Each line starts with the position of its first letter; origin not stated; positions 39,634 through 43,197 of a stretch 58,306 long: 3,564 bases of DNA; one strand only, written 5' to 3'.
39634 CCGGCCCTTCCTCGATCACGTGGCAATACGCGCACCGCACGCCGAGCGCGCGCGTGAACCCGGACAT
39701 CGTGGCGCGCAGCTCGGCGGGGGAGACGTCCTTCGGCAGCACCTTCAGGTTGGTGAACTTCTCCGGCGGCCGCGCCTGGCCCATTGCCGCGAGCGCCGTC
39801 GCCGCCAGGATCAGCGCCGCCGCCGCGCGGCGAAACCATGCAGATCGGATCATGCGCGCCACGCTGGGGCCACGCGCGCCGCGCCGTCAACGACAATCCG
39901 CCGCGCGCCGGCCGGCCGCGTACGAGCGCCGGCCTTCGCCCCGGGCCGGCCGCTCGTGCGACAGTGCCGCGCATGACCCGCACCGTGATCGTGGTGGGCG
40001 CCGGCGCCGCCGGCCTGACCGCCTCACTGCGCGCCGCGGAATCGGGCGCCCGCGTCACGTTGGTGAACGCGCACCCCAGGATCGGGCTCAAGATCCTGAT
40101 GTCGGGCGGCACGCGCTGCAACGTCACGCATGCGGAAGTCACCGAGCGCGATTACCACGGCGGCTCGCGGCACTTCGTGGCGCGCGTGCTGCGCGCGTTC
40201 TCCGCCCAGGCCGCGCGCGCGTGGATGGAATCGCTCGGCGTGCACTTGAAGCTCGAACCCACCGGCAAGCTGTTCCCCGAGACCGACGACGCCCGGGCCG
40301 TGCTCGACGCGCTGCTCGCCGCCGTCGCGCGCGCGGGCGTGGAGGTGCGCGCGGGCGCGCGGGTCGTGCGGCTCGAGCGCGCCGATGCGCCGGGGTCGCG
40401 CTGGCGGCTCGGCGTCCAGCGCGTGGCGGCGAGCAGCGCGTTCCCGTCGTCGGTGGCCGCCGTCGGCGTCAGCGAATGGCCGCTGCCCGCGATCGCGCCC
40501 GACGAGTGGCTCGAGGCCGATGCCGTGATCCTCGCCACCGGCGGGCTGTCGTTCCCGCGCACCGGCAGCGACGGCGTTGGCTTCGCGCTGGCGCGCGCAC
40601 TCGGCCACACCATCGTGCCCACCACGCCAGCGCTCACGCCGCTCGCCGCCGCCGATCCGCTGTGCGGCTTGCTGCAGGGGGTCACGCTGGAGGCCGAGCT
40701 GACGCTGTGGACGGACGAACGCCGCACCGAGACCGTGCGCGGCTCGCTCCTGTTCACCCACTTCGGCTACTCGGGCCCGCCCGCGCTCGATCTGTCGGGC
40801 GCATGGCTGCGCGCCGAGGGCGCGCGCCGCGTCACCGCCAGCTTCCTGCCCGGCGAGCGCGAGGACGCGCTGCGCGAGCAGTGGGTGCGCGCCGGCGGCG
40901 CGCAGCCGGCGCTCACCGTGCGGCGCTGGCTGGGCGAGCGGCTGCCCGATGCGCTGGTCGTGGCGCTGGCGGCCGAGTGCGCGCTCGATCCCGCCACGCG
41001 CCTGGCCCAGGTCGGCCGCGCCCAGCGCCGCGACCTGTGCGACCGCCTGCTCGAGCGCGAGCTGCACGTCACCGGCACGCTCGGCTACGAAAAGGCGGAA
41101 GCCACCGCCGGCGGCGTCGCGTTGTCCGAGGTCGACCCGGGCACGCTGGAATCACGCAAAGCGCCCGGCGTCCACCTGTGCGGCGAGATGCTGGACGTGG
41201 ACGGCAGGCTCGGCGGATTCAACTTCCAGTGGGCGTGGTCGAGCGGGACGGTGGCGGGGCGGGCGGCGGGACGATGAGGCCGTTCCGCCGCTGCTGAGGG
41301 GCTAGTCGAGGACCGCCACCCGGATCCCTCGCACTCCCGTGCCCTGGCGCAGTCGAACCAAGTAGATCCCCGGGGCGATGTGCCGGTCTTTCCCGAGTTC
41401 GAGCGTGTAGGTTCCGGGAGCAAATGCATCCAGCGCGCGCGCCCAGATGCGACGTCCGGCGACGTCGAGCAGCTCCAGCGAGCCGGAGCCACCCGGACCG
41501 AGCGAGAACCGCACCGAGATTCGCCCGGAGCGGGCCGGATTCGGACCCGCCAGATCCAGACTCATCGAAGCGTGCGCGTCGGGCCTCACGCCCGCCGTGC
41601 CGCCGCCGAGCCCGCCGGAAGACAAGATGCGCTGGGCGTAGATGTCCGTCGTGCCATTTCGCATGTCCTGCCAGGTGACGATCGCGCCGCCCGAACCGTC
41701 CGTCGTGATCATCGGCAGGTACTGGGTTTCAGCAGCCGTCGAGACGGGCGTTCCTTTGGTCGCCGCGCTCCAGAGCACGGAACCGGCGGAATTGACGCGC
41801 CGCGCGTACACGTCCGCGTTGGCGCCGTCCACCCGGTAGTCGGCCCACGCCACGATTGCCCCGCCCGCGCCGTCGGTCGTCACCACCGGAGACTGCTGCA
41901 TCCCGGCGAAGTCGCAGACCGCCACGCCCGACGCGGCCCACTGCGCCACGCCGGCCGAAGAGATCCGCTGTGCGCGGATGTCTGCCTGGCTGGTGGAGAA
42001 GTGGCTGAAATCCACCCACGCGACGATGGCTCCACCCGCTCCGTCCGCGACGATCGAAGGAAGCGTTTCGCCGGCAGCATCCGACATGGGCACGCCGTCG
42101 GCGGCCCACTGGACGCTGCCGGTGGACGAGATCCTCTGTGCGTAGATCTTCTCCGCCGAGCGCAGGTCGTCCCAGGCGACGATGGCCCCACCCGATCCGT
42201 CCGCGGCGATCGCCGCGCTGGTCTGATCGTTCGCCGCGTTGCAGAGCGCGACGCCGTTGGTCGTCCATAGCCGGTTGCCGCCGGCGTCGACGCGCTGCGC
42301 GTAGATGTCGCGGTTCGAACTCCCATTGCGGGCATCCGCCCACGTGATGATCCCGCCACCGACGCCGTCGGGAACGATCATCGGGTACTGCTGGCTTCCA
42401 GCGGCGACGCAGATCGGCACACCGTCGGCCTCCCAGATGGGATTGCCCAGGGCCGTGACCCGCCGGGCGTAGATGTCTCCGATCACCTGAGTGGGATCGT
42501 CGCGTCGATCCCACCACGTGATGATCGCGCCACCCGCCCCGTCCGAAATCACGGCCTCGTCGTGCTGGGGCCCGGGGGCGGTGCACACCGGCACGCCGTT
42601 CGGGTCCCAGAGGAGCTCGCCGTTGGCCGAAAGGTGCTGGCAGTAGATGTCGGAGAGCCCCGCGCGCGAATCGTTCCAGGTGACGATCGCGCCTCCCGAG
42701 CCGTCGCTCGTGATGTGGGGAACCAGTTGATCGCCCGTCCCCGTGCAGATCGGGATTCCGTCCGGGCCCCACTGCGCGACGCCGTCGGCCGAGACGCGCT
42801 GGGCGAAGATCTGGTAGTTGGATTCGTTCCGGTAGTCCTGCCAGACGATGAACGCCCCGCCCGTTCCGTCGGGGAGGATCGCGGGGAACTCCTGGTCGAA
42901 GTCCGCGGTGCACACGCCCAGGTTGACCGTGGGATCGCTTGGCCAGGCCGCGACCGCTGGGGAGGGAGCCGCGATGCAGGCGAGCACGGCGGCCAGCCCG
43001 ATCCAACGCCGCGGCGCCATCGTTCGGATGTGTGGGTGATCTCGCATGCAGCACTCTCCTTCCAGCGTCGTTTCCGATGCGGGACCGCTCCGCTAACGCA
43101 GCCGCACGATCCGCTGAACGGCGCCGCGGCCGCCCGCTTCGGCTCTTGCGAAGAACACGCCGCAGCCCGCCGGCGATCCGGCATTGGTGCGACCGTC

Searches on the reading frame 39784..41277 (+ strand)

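Call 12: search_protein_families(library=pfam, proteins=[window:39784-41277:+], max_evalue=0.01)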
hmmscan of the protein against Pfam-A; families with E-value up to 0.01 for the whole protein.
window:39784-41277:+ (497 aa): 10 families
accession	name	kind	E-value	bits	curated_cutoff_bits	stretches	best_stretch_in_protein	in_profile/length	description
PF03486.20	HI0933_like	-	2.3e-71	240.5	50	1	67-493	2-243/244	HI0933-like protein Rossmann domain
PF22780.1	HI0933_like_1st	-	2.7e-24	86.3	27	1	282-439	2-164/165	HI0933-like protein barrel and H2TH domain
PF00890.30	FAD_binding_2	-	1.4e-10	41.4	20.4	1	68-256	2-205/414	FAD binding domain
PF12831.13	FAD_oxidored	-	3.8e-10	40.1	27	1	68-201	2-118/416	FAD dependent oxidoreductase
PF01266.30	DAO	-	3e-09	37.3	27.9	2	68-169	2-96/353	FAD dependent oxidoreductase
PF07992.20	Pyr_redox_2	-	2.3e-06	27.7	26.1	1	67-256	2-111/291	Pyridine nucleotide-disulphide oxidoreductase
PF13450.12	NAD_binding_8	-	1.8e-05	25.4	21.9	1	70-103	1-34/68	NAD(P)-binding Rossmann-like domain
PF01134.28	GIDA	-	0.0002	21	22.1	1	67-96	1-30/391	Glucose inhibited division protein A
PF00070.33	Pyr_redox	-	0.0061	17.5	22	0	68-101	2-35/82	Pyridine nucleotide-disulphide oxidoreductase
PF01494.25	FAD_binding_3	-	0.0087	15.8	22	0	67-98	3-34/349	FAD binding domain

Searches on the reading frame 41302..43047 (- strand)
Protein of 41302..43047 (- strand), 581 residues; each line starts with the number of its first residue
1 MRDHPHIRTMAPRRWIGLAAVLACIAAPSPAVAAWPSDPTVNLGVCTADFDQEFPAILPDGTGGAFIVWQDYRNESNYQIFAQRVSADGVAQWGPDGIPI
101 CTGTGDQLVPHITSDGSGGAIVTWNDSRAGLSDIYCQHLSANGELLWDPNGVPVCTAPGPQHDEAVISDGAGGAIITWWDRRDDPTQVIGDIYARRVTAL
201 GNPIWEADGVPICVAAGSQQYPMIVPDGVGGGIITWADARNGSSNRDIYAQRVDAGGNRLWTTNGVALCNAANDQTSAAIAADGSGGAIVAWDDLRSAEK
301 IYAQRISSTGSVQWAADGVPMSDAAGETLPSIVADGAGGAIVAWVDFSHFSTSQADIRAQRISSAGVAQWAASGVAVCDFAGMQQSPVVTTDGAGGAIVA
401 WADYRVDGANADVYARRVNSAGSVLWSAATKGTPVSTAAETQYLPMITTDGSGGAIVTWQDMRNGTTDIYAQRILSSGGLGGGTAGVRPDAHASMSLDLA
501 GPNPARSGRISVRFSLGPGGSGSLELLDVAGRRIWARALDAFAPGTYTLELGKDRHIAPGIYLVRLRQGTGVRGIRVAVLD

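Call 12: search_protein_families(library=pfam, proteins=[window:41302-43047:-], max_evalue=0.01)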
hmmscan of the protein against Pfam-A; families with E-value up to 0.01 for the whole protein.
window:41302-43047:- (581 aa): 1 family
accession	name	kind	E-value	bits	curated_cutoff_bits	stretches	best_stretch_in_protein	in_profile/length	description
PF03640.20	Lipoprotein_15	-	0.00015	21.6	24.4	0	86-120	5-39/47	Secreted repeat of unknown function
